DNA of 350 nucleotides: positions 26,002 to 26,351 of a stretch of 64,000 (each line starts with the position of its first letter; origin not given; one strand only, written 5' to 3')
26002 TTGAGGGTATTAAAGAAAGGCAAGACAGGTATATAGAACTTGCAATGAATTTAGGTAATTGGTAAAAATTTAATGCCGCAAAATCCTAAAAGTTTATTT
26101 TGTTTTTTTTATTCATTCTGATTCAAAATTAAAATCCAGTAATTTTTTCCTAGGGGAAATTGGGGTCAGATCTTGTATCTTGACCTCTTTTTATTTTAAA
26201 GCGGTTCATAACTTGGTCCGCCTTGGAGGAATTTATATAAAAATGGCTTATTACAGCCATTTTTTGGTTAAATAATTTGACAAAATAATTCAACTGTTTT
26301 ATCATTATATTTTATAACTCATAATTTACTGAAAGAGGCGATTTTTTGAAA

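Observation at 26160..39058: Sequence-conserved terminator family B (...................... + T-run), five copies including a stem-dead copy and an internally duplicated copy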

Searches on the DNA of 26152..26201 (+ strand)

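Call 56: build_rna_model(alignment_id=A2, structure=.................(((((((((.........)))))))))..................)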
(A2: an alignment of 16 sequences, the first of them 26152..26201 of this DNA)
Model R1 built from alignment A2 (16 sequences, 62 columns); structure: as given.
model positions 51; base pairs 9; branch points 0; effective number of sequences 14.9; information 1.086 bits per position. Calibrated on 0.2 Mb of random sequence (short: E-values are rough).
structure used (alignment columns):
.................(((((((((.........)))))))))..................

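Call 57: search_with_rna_model(model_id=R1, sources=[window, L005, L006, L011, L015, L018, L023, L024, L029, L031, L061, L069, L073, L080, L081, L082, L083, L084], max_evalue=10)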
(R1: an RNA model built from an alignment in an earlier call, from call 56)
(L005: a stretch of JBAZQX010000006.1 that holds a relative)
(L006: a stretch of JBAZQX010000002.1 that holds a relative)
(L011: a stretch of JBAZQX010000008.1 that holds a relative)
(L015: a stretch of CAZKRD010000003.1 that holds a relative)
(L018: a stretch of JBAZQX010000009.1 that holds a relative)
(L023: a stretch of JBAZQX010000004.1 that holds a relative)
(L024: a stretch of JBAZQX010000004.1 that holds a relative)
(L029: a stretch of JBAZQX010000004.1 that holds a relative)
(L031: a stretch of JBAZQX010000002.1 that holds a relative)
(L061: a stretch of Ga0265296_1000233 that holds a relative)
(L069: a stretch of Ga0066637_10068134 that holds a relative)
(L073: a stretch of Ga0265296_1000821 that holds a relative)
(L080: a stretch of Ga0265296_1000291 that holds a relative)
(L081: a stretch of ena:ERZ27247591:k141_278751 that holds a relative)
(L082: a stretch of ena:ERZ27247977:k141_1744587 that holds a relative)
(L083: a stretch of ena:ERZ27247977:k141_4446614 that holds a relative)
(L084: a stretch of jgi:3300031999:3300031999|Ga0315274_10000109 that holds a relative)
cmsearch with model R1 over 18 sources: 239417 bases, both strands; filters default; matches with E-value up to 10: 77.
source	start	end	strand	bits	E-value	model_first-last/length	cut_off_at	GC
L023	1505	1555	-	70.5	6.6e-15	1-51/51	no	0.39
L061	1445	1495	-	70.5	6.6e-15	1-51/51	no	0.39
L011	5949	5999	-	70.4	7e-15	1-51/51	no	0.37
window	36268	36318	+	64.9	1.9e-13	1-51/51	no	0.35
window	34256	34306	+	62.9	5.8e-13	1-51/51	no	0.25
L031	7280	7330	+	62.9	6.2e-13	1-51/51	no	0.39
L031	6332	6382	+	61.7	1.2e-12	1-51/51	no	0.35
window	26152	26201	+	60.6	2.3e-12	1-51/51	no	0.36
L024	2709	2759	-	59.9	3.5e-12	1-51/51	no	0.43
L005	2530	2581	-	59.6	4.3e-12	1-51/51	no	0.31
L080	1426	1477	-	59.6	4.3e-12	1-51/51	no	0.31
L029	6669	6719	-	59.6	4.3e-12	1-51/51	no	0.39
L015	3771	3821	+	59.2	5.5e-12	1-51/51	no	0.33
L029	6844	6894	-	57.6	1.5e-11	1-51/51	no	0.47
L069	1811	1857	+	55.8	4e-11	1-51/51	no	0.34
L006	2018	2069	+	55.5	5e-11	1-51/51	no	0.37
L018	6843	6893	+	31.3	9.3e-05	1-51/51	no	0.35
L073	2769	2819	+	31.3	9.3e-05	1-51/51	no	0.35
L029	6849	6895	+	25.4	0.0031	1-51/51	no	0.45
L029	3104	3127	-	24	0.0069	12-35/51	no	0.54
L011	5954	6000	+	21.6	0.03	1-51/51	no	0.34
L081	16648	16725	-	20.6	0.053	1-51/51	no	0.29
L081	4137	4229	+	17.9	0.26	1-51/51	no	0.35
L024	45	82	+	16.9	0.47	1-51/51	no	0.29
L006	528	566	-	16.7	0.54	1-51/51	no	0.23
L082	14064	14144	+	16.1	0.79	1-51/51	no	0.28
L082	19997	20023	-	15.4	1.2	1-51/51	no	0.19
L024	2226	2272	-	15.4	1.2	1-51/51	no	0.3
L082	3990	4050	-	15.1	1.4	1-51/51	no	0.33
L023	223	269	-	14.9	1.6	1-51/51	no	0.26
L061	163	209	-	14.9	1.6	1-51/51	no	0.26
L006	7872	7930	-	14.9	1.6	1-51/51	no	0.42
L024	2716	2760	+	14.8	1.7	1-51/51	no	0.38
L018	6758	6785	+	14.7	1.7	1-51/51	no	0.14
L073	2684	2711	+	14.7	1.7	1-51/51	no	0.14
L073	6504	6536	-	14.7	1.8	1-51/51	no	0.3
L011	5059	5084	-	14.6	1.9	1-51/51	no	0.15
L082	2836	2871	+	14.5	2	1-51/51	no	0.44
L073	13026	13048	-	14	2.7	1-51/51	no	0.13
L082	2464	2506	+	13.8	3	1-51/51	no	0.23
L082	155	193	-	13.4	4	1-51/51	no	0.21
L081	20943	20972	-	13.2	4.3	1-51/51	no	0.1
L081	8521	8552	+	13.2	4.5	1-51/51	no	0.31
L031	4883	4937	+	13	5.1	1-51/51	no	0.25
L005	7087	7118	-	13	5.1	1-51/51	no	0.16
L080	5983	6014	-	13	5.1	1-51/51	no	0.16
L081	10078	10108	+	12.9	5.2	1-51/51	no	0.23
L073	10856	10897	+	12.8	5.6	1-51/51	no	0.21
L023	5508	5545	+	12.5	6.6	1-51/51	no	0.21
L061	5448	5485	+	12.5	6.6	1-51/51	no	0.21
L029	1304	1329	-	12.5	6.8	1-51/51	no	0.15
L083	4790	4826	-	12.4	7.2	1-51/51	no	0.24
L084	4774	4810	-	12.4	7.2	1-51/51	no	0.24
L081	18951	18988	-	12.3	7.5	1-51/51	no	0.26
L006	4963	5008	+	12.3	7.6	1-51/51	no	0.22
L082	15948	15979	+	12.2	7.8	1-51/51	no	0.25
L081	19620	19667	-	12.2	8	1-51/51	no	0.23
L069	533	574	+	12.2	8.1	1-51/51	no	0.19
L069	1806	1856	-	12.1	8.5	1-51/51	no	0.31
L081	14685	14719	-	12.1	8.5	1-51/51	no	0.26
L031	6318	6376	-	12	8.7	1-51/51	no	0.27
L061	8344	8368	+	12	8.9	1-51/51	no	0.12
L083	13125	13160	-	11.9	9.4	1-51/51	no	0.22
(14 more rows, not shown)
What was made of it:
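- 26152..26201 (+): B1. Hairpin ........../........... with one bulge, followed by a T-run. It lies 96 nt 3' of ORF 25101-26066. Model R1 scores it 60.6 bits (call 57).
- Checked: Covariance model R1 scores the five at 54-65 bits and the next best window hit at 17 bits (call 57).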

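Call 69: search_with_rna_model(model_id=R1, sources=[L085, L086, L087], max_evalue=0.1, show_alignments=0)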
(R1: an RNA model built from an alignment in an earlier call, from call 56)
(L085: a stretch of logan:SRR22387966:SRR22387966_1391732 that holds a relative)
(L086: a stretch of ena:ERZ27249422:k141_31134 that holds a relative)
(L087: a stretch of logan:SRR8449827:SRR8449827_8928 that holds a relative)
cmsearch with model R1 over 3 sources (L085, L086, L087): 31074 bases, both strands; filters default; matches with E-value up to 0.1: 10.
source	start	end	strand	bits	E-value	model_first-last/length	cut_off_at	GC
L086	9781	9831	+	62.9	8e-14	1-51/51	no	0.39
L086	8833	8883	+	61.7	1.6e-13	1-51/51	no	0.35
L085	2754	2805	+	57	2.6e-12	1-51/51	no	0.33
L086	12519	12570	+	55.5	6.4e-12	1-51/51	no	0.37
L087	2681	2732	+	55.5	6.4e-12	1-51/51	no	0.37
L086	1103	1153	+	47.3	8.7e-10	1-51/51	no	0.33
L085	6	57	+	46.1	1.7e-09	1-51/51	no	0.33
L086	1102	1148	-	28.2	7.4e-05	1-51/51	no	0.34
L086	11029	11067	-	16.7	0.071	1-51/51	no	0.23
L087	1191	1229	-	16.7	0.071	1-51/51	no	0.23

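Call 80: search_with_rna_model(model_id=R1, sources=[L088, L089, L090, L091, L092], max_evalue=0.1)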
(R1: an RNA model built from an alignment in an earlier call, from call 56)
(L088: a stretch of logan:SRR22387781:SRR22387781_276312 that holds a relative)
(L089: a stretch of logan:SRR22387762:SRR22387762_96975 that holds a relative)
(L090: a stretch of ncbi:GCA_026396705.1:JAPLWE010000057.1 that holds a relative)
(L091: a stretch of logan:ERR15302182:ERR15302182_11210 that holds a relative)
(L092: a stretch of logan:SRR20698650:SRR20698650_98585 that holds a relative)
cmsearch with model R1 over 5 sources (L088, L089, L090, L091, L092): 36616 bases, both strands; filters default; matches with E-value up to 0.1: 2.
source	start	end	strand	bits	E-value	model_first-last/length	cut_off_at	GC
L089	1709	1759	+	64.6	3.4e-14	1-51/51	no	0.39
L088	910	960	+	50.2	1.8e-10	1-51/51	no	0.43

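Call 91: search_with_rna_model(model_id=R1, sources=[L093, L094, L045, L004, L007, L026, L027, L003, L016, L025], max_evalue=0.01)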
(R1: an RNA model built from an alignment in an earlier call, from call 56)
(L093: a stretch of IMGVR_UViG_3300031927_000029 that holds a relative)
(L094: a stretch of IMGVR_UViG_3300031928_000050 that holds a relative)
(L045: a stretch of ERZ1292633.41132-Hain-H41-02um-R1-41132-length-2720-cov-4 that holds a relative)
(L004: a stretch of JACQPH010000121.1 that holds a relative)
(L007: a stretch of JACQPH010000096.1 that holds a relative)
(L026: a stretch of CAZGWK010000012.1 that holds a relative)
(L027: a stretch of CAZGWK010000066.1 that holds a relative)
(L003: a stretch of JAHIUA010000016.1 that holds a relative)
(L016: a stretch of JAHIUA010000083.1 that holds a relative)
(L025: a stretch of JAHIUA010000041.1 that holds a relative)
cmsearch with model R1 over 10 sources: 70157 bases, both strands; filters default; matches with E-value up to 0.01: 10.
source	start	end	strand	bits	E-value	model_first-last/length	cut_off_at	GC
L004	386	411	+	34.4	4.2e-06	11-36/51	no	0.54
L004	420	467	-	33.9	5.5e-06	1-51/51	no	0.4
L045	62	88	+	30.1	5.6e-05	11-37/51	no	0.52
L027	3492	3535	-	29.2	9.2e-05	1-51/51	no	0.36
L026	5031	5060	-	29.1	9.8e-05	11-40/51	no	0.43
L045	106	135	-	28.6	0.00013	11-40/51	no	0.4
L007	3350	3379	+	28.5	0.00014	11-40/51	no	0.43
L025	5787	5832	+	28.5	0.00014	1-51/51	no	0.41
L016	1608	1656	+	26.8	0.00038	1-51/51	no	0.39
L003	1213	1258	+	24.8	0.0013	1-51/51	no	0.39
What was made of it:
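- Those hairpins score 25-34 bits against 46-70 for family members (call 91).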

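Call 92: search_with_rna_model(model_id=R1, sources=[window, L005, L011, L015, L023, L024, L029, L069, L085, L086, L088, L089], max_evalue=0.000001, make_alignment=true)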
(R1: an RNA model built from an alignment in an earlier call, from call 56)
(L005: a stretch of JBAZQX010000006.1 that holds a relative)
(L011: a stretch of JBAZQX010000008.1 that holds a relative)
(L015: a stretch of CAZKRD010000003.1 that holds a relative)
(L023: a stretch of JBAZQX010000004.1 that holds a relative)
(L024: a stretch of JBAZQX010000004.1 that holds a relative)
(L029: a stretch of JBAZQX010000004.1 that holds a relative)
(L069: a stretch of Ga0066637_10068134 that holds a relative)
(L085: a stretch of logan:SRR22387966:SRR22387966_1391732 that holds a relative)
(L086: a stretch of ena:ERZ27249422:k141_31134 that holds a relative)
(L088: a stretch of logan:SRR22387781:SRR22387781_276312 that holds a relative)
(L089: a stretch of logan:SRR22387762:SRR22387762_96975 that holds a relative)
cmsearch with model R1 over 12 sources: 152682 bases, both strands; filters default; matches with E-value up to 0.000001: 21.
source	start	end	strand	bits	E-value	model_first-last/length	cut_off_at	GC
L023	1505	1555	-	70.5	4.2e-15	1-51/51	no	0.39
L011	5949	5999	-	70.4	4.5e-15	1-51/51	no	0.37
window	36268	36318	+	64.9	1.2e-13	1-51/51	no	0.35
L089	1709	1759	+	64.6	1.4e-13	1-51/51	no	0.39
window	34256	34306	+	62.9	3.7e-13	1-51/51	no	0.25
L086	9781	9831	+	62.9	3.9e-13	1-51/51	no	0.39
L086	8833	8883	+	61.7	7.9e-13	1-51/51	no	0.35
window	26152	26201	+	60.6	1.5e-12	1-51/51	no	0.36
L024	2709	2759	-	59.9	2.2e-12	1-51/51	no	0.43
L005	2530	2581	-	59.6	2.7e-12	1-51/51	no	0.31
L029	6669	6719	-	59.6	2.8e-12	1-51/51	no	0.39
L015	3771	3821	+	59.2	3.5e-12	1-51/51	no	0.33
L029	6844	6894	-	57.6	9.3e-12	1-51/51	no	0.47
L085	2754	2805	+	57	1.3e-11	1-51/51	no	0.33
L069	1811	1857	+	55.8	2.6e-11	1-51/51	no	0.34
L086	12519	12570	+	55.5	3.2e-11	1-51/51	no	0.37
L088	910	960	+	50.2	7.5e-10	1-51/51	no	0.43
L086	1103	1153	+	47.3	4.3e-09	1-51/51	no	0.33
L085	6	57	+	46.1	8.3e-09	1-51/51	no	0.33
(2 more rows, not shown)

Alignment A6: 21 matches aligned to the model, 52 columns, each read 5' to 3' on its own strand. Consensus structure (alignment columns), stored with it:
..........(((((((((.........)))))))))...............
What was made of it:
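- R1 scores form two separate groups: 46-70 bits for members and 31 or fewer for everything else (calls 57, 91, 92).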
